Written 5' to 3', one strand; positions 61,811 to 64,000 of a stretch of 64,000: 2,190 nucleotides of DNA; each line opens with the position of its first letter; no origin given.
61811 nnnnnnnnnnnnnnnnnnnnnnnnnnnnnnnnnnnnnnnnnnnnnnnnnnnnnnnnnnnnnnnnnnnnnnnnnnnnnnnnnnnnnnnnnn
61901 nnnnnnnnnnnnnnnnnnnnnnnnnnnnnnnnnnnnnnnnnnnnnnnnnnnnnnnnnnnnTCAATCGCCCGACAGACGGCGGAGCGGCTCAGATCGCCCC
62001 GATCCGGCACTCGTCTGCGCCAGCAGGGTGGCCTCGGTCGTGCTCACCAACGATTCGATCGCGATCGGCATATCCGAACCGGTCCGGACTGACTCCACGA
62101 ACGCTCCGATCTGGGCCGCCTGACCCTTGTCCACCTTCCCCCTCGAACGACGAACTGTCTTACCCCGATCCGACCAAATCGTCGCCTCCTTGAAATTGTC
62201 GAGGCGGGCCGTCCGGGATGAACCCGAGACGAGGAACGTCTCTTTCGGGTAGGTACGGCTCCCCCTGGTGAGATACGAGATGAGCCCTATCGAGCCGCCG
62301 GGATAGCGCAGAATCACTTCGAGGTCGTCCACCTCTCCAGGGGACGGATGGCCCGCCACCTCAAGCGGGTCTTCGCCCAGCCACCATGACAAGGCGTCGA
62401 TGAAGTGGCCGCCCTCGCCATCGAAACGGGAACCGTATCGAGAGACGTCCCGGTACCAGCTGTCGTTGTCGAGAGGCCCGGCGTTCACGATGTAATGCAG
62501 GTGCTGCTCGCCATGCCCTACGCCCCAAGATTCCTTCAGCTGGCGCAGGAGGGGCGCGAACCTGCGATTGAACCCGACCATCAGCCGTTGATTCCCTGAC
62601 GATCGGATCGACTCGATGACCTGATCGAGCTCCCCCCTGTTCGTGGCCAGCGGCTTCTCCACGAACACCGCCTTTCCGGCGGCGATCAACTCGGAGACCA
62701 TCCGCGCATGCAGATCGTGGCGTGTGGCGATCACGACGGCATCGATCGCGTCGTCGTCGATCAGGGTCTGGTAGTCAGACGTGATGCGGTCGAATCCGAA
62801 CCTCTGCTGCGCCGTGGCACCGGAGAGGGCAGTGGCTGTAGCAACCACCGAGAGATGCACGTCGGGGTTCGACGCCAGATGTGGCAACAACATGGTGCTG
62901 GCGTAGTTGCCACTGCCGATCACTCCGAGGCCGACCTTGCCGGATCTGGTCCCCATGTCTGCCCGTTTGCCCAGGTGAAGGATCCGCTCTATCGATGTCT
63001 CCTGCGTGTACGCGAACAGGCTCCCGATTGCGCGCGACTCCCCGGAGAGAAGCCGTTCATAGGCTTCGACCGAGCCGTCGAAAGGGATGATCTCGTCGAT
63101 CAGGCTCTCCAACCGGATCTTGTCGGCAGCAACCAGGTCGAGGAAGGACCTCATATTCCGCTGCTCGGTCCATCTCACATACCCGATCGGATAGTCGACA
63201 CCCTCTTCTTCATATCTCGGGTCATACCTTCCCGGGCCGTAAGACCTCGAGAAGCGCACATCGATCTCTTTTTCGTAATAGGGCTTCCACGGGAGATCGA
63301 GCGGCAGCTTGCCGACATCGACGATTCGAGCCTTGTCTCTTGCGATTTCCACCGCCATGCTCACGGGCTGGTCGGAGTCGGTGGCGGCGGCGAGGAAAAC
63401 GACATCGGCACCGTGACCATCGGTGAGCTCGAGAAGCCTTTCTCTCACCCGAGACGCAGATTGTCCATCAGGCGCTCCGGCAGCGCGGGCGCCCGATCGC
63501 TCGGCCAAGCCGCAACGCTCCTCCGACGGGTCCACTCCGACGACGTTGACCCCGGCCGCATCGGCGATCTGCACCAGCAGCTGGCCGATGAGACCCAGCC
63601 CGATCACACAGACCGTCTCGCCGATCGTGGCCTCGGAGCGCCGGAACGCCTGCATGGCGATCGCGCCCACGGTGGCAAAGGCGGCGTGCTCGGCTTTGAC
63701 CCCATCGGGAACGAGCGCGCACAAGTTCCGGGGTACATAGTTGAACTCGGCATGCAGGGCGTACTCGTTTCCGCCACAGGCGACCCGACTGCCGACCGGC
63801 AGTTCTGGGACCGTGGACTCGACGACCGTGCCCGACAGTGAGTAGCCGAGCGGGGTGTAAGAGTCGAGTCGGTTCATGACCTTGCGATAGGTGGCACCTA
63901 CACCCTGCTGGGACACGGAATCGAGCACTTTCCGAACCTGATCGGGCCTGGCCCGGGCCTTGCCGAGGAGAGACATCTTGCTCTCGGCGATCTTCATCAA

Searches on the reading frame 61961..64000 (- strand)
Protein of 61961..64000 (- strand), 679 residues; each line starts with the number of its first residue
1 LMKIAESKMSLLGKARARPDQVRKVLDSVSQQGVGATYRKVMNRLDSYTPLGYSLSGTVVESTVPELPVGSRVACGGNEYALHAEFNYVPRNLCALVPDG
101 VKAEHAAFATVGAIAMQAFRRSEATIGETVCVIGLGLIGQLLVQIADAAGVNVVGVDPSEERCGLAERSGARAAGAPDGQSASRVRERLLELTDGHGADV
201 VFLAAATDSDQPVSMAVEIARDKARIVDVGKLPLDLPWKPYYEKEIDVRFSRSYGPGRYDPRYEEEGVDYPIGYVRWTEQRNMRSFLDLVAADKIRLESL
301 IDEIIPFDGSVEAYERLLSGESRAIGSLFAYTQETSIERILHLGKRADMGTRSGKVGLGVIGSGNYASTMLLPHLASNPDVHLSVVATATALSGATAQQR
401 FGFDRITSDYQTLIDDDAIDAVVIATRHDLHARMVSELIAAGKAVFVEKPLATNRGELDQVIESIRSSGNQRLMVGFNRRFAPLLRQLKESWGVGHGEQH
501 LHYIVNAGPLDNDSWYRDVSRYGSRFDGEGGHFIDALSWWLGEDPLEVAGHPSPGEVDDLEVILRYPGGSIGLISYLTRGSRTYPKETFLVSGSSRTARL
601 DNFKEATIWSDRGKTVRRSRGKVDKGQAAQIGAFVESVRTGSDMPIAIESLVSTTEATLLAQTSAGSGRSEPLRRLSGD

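Call 33: search_protein_families(library=pfam, proteins=[window:61961-64000:-], max_evalue=0.001)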
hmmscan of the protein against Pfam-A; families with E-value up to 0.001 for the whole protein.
window:61961-64000:- (679 aa): 7 families
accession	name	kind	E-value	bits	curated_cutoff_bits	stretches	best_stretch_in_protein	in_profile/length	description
PF01408.29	GFO_IDH_MocA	-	1.5e-21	77.7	24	1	358-477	3-120/120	Oxidoreductase family, NAD-binding Rossmann fold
PF00107.32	ADH_zinc_N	-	1.5e-16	61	31.8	1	138-259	2-120/129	Zinc-binding dehydrogenase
PF02826.25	2-Hacid_dh_C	-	2.1e-05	24.4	25.1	1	120-168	29-77/178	D-isomer specific 2-hydroxyacid dehydrogenase, NAD binding domain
PF01118.30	Semialdhyde_dh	-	4.7e-05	24.2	26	0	359-446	3-94/121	Semialdehyde dehydrogenase, NAD binding domain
PF03807.23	F420_oxidored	-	5.6e-05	24.1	21.6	0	358-443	2-86/94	NADP oxidoreductase coenzyme F420-dependent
PF22725.1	GFO_IDH_MocA_C3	-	0.00048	20.6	27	1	510-595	30-120/124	GFO/IDH/MocA C-terminal domain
PF02254.24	TrkA_N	-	0.00073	20.3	23.8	0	130-222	1-85/116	TrkA-N domain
